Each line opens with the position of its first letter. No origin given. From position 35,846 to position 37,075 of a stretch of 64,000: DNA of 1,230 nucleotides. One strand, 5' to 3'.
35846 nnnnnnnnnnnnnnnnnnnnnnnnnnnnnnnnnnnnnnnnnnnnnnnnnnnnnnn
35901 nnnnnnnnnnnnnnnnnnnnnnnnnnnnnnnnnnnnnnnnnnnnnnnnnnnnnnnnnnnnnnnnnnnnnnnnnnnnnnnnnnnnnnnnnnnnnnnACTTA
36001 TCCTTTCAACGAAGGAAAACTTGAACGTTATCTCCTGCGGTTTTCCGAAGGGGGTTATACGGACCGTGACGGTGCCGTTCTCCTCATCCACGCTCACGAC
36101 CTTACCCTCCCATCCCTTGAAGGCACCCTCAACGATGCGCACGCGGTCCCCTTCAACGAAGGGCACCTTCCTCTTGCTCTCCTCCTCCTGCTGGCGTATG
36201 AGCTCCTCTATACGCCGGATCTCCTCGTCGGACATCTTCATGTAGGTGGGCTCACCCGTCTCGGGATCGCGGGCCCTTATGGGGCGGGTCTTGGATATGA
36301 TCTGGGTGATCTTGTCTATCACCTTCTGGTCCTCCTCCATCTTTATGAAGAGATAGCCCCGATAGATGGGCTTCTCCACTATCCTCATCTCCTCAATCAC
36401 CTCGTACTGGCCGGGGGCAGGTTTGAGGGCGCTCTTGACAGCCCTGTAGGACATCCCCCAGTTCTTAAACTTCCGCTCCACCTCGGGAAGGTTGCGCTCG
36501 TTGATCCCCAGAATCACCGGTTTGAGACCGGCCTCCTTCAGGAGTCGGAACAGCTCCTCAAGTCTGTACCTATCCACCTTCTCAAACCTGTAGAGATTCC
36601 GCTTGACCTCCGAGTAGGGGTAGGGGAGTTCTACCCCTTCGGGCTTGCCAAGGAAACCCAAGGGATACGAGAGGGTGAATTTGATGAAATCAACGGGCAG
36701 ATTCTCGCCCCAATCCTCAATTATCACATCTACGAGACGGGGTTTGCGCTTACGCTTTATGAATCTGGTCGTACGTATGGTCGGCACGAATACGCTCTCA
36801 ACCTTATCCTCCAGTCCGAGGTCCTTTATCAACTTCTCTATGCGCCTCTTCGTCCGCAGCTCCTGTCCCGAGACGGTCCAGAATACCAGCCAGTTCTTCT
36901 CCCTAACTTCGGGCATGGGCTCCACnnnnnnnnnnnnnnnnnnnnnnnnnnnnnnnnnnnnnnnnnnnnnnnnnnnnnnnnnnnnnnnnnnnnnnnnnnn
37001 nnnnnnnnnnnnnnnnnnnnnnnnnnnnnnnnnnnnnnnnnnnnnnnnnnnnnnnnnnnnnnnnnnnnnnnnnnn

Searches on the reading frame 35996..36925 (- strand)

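Call 65: search_protein_families(library=pfam, proteins=[window:35996-36925:-])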
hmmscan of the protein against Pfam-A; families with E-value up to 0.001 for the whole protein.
window:35996-36925:- (310 aa): 3 families
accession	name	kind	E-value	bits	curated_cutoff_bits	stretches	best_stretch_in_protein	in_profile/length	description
PF02357.24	NusG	-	7.5e-09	36.4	22.2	0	174-239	33-92/93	Transcription termination factor nusG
PF00467.35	KOW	-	9e-08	32.1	22.3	1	258-288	1-31/32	KOW motif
PF23284.2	KOW2_Spt5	-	8.7e-07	29.1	28.9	1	259-302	2-43/50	Transcription elongation factor SPT5, second KOW domain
